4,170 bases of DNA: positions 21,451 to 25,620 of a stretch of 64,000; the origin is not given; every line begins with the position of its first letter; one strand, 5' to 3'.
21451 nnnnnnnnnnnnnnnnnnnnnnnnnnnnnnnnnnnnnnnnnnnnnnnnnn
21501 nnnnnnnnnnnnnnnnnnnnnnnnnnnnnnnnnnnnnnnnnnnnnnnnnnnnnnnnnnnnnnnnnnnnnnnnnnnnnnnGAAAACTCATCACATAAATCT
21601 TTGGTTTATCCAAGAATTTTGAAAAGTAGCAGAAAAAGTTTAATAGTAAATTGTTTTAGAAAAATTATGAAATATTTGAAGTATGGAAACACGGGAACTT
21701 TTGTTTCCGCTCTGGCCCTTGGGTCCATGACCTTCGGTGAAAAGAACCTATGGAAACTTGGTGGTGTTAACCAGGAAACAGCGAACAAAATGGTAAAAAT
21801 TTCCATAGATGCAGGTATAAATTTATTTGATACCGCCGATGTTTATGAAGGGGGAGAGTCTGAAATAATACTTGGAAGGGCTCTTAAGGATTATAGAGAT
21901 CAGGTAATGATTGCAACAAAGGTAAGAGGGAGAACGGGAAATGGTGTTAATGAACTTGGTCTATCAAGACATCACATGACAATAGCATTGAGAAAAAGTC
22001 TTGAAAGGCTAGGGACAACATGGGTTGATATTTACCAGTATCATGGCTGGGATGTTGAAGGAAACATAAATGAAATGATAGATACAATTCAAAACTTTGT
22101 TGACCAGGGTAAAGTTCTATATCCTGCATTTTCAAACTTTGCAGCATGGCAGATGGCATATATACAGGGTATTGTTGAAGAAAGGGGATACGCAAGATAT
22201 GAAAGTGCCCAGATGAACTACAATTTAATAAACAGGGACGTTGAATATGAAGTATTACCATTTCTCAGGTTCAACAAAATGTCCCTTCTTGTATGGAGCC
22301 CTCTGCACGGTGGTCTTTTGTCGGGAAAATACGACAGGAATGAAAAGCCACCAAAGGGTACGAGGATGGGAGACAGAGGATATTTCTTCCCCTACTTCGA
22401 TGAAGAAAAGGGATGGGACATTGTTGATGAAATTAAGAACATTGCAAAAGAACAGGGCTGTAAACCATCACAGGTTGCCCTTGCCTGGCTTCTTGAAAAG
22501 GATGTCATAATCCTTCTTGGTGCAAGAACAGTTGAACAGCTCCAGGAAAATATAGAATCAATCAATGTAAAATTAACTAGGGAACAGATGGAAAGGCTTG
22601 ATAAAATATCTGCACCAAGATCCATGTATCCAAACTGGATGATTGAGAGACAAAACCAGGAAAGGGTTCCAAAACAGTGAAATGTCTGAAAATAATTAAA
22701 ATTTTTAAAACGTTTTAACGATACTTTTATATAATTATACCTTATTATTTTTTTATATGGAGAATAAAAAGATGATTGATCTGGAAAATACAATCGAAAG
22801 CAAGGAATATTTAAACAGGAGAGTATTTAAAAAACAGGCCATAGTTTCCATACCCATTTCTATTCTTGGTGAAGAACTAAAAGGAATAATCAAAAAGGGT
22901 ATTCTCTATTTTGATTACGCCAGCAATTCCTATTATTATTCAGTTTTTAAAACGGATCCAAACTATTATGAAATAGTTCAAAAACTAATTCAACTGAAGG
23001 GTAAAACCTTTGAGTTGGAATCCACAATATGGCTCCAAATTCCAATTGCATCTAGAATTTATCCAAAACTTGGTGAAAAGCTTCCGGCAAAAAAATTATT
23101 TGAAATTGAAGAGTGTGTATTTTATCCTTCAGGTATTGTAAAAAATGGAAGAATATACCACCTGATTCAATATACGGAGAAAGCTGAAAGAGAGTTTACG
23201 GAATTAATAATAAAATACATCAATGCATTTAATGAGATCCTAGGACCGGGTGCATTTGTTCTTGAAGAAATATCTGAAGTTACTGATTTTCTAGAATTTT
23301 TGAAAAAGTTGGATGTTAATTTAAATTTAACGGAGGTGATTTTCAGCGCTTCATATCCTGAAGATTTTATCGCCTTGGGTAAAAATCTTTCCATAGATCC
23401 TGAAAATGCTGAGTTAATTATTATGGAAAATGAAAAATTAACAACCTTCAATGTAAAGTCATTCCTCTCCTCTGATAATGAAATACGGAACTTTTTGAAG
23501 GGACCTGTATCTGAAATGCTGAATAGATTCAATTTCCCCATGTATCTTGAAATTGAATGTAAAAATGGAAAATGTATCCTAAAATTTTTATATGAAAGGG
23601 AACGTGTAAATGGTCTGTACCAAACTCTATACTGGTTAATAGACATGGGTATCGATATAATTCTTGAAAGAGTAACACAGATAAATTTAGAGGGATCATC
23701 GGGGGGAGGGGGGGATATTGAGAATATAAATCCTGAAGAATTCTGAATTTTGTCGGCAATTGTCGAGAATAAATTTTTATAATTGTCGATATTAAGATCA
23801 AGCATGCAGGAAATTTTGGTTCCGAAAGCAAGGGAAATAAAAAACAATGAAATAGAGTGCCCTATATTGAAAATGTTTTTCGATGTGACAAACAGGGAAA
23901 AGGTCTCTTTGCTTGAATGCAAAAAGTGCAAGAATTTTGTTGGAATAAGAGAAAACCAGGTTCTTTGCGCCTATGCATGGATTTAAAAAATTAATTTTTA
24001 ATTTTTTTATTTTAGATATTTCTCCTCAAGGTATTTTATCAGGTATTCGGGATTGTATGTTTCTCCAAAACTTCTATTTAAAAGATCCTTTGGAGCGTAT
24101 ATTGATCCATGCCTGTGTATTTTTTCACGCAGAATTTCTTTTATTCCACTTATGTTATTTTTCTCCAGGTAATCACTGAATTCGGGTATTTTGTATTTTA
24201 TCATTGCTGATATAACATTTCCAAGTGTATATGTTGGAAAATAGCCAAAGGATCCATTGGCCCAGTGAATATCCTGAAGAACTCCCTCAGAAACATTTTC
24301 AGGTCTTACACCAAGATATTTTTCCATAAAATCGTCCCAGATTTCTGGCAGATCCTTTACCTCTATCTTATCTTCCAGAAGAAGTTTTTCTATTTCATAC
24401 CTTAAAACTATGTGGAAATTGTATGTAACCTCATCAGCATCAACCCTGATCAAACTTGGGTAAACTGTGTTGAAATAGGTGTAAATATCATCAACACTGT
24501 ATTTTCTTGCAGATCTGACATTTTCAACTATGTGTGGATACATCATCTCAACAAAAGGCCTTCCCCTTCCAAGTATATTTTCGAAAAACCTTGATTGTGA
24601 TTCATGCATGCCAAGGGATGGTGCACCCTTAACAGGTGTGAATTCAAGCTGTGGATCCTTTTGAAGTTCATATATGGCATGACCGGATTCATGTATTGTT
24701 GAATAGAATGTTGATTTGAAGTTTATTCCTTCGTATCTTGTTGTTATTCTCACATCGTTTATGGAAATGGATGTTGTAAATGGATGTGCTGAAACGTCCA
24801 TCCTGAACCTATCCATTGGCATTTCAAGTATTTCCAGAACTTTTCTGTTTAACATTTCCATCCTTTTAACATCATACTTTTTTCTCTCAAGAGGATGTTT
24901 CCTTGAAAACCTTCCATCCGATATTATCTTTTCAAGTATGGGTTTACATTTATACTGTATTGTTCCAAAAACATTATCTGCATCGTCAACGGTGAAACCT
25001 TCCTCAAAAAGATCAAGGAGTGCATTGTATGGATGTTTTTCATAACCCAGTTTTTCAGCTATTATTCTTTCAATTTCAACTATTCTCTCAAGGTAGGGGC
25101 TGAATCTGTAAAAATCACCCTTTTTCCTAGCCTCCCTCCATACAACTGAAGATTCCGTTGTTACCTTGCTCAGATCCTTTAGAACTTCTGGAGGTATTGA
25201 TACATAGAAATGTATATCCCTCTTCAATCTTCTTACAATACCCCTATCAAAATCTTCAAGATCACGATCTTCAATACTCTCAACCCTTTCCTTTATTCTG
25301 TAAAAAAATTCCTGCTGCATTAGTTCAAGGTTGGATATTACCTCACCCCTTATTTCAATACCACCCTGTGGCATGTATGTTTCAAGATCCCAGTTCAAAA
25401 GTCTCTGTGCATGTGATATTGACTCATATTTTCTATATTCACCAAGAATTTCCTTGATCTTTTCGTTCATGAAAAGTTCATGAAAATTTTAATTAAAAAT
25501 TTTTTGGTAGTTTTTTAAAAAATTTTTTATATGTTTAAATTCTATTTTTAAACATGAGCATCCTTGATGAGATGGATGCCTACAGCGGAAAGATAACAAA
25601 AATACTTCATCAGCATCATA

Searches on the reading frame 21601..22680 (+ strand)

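Call 14: search_protein_families(library=pfam, proteins=[window:21601-22680:+], max_evalue=0.001)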
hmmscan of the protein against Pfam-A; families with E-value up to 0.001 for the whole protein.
window:21601-22680:+ (359 aa): 1 family
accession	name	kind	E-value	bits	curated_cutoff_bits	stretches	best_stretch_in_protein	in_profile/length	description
PF00248.27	Aldo_ket_red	-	2.8e-70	237.1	24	1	38-337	2-290/291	Aldo/keto reductase family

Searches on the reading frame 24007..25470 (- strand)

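Call 14: search_protein_families(library=pfam, proteins=[window:24007-25470:-], max_evalue=0.001)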
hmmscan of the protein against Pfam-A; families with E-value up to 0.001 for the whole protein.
window:24007-25470:- (487 aa): 1 family
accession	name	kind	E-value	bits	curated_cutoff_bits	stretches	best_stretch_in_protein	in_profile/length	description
PF02074.21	Peptidase_M32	-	3.9e-143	478.1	25.1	1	11-485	5-489/489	Carboxypeptidase Taq (M32) metallopeptidase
